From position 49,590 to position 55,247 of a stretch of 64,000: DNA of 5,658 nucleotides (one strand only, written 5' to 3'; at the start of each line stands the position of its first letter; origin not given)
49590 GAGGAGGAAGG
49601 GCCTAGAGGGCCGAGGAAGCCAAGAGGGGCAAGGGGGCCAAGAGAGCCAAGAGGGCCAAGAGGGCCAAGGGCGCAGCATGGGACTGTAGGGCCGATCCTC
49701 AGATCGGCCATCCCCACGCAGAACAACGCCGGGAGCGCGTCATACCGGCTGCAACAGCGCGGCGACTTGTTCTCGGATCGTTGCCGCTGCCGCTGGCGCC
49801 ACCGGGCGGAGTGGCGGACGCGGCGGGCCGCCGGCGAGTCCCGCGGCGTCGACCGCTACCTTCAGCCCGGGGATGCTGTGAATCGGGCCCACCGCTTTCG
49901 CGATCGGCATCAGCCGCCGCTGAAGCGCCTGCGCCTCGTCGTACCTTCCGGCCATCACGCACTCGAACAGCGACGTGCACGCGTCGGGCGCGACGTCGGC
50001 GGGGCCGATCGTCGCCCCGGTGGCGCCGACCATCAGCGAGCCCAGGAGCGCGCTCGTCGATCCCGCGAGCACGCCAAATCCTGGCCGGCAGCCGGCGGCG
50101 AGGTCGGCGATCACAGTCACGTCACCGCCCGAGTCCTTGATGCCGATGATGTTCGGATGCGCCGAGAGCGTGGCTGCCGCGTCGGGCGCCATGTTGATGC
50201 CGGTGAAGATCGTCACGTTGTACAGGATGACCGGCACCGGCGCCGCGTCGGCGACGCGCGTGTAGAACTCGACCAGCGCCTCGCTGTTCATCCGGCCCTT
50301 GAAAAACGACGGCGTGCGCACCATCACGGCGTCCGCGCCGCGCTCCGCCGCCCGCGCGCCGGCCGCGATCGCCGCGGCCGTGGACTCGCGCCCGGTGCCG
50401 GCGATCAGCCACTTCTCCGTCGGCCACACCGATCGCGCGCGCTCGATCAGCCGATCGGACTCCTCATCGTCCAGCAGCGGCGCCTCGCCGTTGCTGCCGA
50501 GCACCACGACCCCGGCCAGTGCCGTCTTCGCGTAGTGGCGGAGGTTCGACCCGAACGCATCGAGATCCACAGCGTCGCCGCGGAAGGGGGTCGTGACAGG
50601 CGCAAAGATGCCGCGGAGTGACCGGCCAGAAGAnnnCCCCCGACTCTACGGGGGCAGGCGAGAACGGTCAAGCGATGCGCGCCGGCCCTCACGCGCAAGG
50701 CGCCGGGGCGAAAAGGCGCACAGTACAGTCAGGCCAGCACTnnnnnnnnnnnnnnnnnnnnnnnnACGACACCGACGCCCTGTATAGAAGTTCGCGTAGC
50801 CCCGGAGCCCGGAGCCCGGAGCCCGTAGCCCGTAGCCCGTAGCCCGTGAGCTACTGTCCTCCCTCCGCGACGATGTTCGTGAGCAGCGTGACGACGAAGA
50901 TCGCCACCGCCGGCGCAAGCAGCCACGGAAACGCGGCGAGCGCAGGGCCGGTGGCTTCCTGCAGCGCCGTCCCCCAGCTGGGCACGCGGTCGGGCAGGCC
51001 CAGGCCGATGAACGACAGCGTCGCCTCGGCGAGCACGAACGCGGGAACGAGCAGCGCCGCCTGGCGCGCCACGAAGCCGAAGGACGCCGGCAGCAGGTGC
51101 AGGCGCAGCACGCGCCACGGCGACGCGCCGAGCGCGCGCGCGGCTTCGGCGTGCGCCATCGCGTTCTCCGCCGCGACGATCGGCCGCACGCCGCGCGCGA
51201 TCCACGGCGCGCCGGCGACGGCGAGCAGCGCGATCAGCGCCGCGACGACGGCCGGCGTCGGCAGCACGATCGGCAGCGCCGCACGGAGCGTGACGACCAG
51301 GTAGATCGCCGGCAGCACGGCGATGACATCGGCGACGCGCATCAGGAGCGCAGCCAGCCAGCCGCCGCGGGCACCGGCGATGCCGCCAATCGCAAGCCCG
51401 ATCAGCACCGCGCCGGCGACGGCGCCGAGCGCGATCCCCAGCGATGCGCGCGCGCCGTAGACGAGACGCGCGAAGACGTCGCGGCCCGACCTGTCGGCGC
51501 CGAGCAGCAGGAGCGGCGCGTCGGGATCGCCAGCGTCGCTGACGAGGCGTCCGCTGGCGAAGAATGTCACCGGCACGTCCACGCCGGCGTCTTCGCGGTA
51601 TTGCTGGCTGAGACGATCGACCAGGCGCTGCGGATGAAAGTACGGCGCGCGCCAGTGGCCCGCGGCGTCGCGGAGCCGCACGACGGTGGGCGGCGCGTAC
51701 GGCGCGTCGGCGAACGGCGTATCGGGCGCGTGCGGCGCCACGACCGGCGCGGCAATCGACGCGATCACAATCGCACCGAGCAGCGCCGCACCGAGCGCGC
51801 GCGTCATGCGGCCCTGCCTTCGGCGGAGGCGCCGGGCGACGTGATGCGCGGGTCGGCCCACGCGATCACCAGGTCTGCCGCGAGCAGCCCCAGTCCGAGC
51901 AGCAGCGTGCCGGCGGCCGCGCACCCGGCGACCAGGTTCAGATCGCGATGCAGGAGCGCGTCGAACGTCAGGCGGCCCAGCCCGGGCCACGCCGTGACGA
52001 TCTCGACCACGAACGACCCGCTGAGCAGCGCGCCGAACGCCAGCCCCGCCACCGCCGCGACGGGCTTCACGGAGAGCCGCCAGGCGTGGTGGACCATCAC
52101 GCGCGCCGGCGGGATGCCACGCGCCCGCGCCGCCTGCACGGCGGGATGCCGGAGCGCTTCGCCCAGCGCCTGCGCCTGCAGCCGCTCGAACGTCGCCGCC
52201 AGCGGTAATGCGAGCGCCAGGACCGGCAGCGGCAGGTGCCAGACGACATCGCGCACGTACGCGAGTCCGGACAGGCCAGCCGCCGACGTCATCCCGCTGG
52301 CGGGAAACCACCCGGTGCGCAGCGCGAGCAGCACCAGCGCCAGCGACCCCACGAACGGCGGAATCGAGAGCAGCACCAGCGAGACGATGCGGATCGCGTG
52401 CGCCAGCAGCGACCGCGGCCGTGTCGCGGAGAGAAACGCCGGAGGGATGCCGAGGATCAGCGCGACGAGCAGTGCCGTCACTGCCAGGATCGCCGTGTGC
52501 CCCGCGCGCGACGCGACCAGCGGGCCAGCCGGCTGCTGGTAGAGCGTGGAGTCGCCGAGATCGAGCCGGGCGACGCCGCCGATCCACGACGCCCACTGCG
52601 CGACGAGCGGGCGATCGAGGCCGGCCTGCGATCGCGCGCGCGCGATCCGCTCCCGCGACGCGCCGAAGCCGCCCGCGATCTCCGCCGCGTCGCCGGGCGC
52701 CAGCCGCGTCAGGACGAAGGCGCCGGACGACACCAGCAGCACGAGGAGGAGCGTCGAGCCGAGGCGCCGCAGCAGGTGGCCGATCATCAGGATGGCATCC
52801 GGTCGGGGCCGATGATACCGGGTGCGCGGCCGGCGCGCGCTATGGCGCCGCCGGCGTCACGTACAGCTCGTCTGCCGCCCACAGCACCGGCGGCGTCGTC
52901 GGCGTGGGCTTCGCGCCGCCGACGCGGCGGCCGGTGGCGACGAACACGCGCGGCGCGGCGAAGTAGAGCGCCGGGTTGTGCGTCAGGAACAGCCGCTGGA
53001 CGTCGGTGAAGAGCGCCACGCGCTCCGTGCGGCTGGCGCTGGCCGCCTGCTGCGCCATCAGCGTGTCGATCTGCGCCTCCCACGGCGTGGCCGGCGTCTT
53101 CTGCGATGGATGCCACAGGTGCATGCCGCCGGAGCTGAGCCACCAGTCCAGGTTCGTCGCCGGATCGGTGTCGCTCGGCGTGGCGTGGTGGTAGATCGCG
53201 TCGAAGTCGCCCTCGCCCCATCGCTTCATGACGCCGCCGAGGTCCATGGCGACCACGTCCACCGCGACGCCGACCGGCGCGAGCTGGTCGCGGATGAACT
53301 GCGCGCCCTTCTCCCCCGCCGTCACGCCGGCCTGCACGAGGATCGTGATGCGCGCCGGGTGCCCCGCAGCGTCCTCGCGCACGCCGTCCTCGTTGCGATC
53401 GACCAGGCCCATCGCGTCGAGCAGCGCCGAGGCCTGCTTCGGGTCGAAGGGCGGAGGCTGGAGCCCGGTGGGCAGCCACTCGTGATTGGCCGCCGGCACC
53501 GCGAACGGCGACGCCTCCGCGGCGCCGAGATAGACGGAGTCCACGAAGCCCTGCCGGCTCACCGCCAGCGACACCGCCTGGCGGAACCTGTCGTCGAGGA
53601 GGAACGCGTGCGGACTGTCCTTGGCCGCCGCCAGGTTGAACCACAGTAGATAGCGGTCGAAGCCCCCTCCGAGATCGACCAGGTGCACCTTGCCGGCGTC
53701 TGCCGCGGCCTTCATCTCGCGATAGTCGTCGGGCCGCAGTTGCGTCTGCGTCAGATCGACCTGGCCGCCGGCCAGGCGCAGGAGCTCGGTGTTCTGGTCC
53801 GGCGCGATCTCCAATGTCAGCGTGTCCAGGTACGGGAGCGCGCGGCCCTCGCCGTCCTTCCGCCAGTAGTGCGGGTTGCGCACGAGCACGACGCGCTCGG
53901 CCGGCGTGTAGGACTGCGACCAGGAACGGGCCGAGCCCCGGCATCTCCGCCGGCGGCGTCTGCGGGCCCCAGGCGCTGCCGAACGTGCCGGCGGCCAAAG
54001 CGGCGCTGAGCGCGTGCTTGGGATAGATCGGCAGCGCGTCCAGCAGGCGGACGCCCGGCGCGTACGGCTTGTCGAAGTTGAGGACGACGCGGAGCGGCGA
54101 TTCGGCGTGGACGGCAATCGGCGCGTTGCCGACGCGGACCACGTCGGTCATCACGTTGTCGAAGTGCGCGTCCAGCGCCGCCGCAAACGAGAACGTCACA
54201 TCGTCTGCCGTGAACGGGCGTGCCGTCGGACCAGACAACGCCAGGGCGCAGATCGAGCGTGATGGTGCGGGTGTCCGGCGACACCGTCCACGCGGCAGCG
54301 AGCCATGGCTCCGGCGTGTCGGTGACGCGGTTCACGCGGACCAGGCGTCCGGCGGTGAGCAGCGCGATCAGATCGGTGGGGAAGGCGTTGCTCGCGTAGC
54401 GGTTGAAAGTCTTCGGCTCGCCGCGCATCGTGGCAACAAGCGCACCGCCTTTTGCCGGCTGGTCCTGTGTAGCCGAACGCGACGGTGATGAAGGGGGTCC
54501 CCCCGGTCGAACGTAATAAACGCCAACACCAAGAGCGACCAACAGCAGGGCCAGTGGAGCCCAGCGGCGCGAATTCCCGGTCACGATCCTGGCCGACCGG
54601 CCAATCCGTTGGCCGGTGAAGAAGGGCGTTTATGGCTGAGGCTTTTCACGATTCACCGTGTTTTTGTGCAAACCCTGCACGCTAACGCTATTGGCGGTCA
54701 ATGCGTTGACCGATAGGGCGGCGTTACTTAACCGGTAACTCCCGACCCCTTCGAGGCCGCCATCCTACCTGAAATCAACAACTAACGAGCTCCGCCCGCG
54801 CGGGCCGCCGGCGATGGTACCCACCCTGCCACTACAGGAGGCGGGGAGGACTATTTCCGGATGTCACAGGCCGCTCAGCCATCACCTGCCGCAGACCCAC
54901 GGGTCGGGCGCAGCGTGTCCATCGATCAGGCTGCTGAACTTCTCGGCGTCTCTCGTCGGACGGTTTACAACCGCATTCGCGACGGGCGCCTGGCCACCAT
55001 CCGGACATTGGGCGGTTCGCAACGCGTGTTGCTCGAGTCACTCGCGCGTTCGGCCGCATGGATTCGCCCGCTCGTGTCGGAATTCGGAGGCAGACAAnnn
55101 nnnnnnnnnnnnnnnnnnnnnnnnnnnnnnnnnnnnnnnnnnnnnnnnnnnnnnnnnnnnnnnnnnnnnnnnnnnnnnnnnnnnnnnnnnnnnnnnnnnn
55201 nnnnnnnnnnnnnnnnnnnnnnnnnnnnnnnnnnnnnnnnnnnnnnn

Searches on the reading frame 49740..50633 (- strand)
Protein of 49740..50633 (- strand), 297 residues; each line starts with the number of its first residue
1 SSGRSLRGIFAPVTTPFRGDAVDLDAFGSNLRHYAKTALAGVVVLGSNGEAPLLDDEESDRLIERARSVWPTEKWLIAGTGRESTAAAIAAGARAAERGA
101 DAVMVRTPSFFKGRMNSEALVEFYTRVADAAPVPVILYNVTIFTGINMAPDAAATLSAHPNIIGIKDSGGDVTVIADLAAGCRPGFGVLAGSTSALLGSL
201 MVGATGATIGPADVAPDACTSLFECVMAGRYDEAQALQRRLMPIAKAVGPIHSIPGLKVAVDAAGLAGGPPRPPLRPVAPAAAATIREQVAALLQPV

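Call 68: search_protein_families(library=pfam, proteins=[window:49740-50633:-], max_evalue=0.00001)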
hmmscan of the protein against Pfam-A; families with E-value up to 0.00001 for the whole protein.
window:49740-50633:- (297 aa): 1 family
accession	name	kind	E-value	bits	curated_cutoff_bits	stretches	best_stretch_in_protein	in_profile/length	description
PF00701.28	DHDPS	-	5.9e-49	166.8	22.1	1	6-290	2-286/289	Dihydrodipicolinate synthetase family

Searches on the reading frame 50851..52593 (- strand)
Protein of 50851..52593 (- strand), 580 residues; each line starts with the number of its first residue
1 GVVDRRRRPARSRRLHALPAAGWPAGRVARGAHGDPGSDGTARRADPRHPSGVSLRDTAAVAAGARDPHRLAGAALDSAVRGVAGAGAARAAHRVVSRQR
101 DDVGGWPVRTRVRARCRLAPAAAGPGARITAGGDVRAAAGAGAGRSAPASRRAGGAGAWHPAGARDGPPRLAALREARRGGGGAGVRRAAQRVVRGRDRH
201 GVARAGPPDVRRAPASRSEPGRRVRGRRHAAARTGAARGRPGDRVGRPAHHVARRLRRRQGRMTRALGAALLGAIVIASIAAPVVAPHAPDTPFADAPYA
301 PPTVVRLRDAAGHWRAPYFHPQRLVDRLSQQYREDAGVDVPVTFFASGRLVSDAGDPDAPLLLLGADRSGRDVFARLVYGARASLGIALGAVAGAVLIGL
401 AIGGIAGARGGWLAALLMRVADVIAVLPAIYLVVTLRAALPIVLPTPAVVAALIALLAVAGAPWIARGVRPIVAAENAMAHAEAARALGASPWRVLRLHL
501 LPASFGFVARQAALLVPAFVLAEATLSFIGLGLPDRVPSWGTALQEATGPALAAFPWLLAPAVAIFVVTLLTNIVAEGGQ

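Call 68: search_protein_families(library=pfam, proteins=[window:50851-52593:-], max_evalue=0.00001)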
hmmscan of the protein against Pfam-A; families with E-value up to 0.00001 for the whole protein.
window:50851-52593:- (580 aa): 1 family
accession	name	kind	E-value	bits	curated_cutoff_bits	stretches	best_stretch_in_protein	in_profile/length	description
PF00528.27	BPD_transp_1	-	1.6e-18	67.5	26.4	1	399-575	1-174/184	Binding-protein-dependent transport system inner membrane component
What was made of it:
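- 49740..54584 (-): Divergent neighbour block: SBP_bac_5 (split over frames in this window), two BPD_transp_1 permeases and a DHDPS-family enzyme. Pfam (call 68).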

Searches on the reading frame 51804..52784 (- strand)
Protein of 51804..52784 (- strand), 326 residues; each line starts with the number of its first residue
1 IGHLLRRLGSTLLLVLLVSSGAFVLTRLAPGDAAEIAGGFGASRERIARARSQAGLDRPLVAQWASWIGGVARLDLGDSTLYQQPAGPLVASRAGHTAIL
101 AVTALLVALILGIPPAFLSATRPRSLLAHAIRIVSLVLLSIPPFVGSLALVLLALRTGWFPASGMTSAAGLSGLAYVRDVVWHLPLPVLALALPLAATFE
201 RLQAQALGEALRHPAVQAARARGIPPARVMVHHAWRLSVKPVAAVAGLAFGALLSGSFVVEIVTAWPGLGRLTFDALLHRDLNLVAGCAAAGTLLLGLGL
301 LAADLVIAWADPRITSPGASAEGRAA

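Call 68: search_protein_families(library=pfam, proteins=[window:51804-52784:-], max_evalue=0.00001)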
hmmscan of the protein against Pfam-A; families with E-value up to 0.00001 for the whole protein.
window:51804-52784:- (326 aa): 2 families
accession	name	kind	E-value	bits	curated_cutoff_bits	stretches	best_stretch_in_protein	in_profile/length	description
PF00528.27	BPD_transp_1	-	5e-27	95.3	26.4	1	112-315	1-183/184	Binding-protein-dependent transport system inner membrane component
PF19300.4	BPD_transp_1_N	-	2.4e-09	37.8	23.8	1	3-71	4-72/114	Binding-prot-dependent transport system membrane comp, N-term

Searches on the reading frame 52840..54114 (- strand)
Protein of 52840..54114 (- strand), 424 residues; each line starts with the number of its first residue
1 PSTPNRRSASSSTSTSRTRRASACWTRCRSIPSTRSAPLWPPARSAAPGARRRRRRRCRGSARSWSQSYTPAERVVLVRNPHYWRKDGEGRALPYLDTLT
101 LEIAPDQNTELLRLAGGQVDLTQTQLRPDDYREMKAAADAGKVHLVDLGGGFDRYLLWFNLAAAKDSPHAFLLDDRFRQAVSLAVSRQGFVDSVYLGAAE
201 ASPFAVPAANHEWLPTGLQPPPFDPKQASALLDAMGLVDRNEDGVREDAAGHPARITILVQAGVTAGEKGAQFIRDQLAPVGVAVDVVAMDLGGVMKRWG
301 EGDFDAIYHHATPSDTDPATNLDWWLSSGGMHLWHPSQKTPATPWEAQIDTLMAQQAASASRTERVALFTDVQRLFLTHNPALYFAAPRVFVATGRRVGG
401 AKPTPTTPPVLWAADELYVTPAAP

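Call 68: search_protein_families(library=pfam, proteins=[window:52840-54114:-], max_evalue=0.00001)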
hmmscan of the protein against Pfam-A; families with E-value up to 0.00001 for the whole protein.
window:52840-54114:- (424 aa): 1 family
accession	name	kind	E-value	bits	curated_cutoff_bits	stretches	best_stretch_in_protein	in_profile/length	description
PF00496.27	SBP_bac_5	-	9.2e-41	140.6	32.4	1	67-330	124-365/368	Bacterial extracellular solute-binding proteins, family 5 Middle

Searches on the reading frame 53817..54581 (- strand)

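Call 68: search_protein_families(library=pfam, proteins=[window:53817-54581:-], max_evalue=0.00001)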
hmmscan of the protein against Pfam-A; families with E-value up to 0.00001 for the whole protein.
window:53817-54581:- (254 aa): 1 family
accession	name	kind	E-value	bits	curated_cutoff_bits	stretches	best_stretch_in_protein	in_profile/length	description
PF00496.27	SBP_bac_5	-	2.8e-10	40.3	32.4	1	89-123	1-35/368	Bacterial extracellular solute-binding proteins, family 5 Middle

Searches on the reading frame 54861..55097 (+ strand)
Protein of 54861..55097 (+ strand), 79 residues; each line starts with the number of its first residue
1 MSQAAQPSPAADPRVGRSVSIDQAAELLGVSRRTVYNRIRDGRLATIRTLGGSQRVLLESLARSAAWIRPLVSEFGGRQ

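Call 6: search_protein_families(library=pfam, proteins=[window:54861-55097:+], max_evalue=1)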
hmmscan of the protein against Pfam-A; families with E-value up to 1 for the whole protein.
window:54861-55097:+ (79 aa): 29 families (the best 25 are shown)
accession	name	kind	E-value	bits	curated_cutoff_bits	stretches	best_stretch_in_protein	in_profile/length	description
PF12728.13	HTH_17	-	2.9e-10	40.7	27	1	20-62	3-44/51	Helix-turn-helix domain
PF02954.25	HTH_8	-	4.3e-06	26.8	22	1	21-40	21-40/42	Bacterial regulatory protein, Fis family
PF13384.12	HTH_23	-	1.6e-05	25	24.6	1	19-40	18-39/50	Homeodomain-like domain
PF08281.18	Sigma70_r4_2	-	8.7e-05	22.5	25.7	1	20-44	28-52/54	Sigma-70, region 4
PF13309.12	HTH_22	-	0.00021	21.7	29.6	1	20-40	43-63/63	HTH domain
PF13551.12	HTH_29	-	0.00022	21.7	28.1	1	19-41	12-35/64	Winged helix-turn helix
PF00376.29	MerR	-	0.00026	21.2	28.2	1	20-52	1-34/38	MerR family regulatory protein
PF13518.12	HTH_28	-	0.00038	20.9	25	1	19-40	13-34/52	Helix-turn-helix domain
PF08279.18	HTH_11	-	0.00039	20.7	25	1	19-40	16-37/55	HTH domain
PF13338.12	AbiEi_4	-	0.0005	20.6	25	1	19-48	14-42/49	Transcriptional regulator, AbiEi antitoxin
PF01381.28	HTH_3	-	0.0013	19.2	23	1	18-50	9-41/55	Helix-turn-helix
PF13556.12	HTH_30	-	0.0019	18.4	27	1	20-40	14-34/59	PucR C-terminal helix-turn-helix domain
PF20432.4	Xre-like-HTH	-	0.0029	18.3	25.8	1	19-43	24-49/63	Antitoxin Xre-like helix-turn-helix domain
PF21531.3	Rv2175c_wHTH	-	0.012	16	27.1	1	19-49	16-46/57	DNA-binding protein Rv2175c, wHTH domain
PF13542.12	HTH_Tnp_ISL3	-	0.013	15.4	27.4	1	15-41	24-49/51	Helix-turn-helix domain of transposase family ISL3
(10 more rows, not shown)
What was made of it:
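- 54861..55100 (+): 79-aa small HTH protein gene (HTH_17 / excisionase-type DNA-binding domain); its stop overlaps the protease start as ATGA. Pfam HTH_17 2.9e-10 (call 6).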

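Call 7: search_protein_families(library=ncbifam, proteins=[window:54861-55097:+], max_evalue=1)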
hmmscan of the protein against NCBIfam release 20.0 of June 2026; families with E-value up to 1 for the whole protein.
window:54861-55097:+ (79 aa): 10 families
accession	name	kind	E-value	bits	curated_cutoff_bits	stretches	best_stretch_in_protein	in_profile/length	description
TIGR01764.1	excise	domain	1.1e-09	38.5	28.8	1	20-56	3-38/49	excisionase family DNA-binding protein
NF033787.1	HTH_BldC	subfamily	1.6e-05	24.6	77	1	22-55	6-39/49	BldC family transcriptional regulator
NF033518.0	transpos_IS607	equivalog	7.6e-05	22.3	110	1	23-65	2-44/187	IS607 family transposase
NF038291.1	rep_pAB02_ORF2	subfamily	0.00061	20.2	85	1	18-45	2-29/172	plasmid replication DNA-binding protein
NF047737.1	antiphage_MADS1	equivalog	0.017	15.4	80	1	19-44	4-29/49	methylation-associated defense system helix-turn-helix domain-containing protein MAD1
NF003162.0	PRK04140.1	equivalog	0.019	14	263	1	14-37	135-158/317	transcriptional regulator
NF033545.0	transpos_IS630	equivalog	0.023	14.1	100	1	19-50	13-44/299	IS630 family transposase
NF010259.0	PRK13705.1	equivalog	0.041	12.8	725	1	2-46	24-67/388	plasmid-partitioning protein SopA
NF040990.2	MamR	equivalog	0.063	13.6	100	1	22-56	47-80/91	magnetosome protein MamR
NF053672.1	bindosome_BasE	exception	0.23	10.2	1000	1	17-55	457-494/512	bindosome assembly system ATPase subunit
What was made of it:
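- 54861..55100 (+): NCBIfam TIGR01764 scores 38.5 bits against a cutoff of 28.8 (call 7).
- On Excisionase (Xis) of a mobile element, for the upstream HTH gene: TIGR01764 at 38.5 bits against a cutoff of 28.8; HTH_17 at 2.9e-10 (calls 6, 7).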
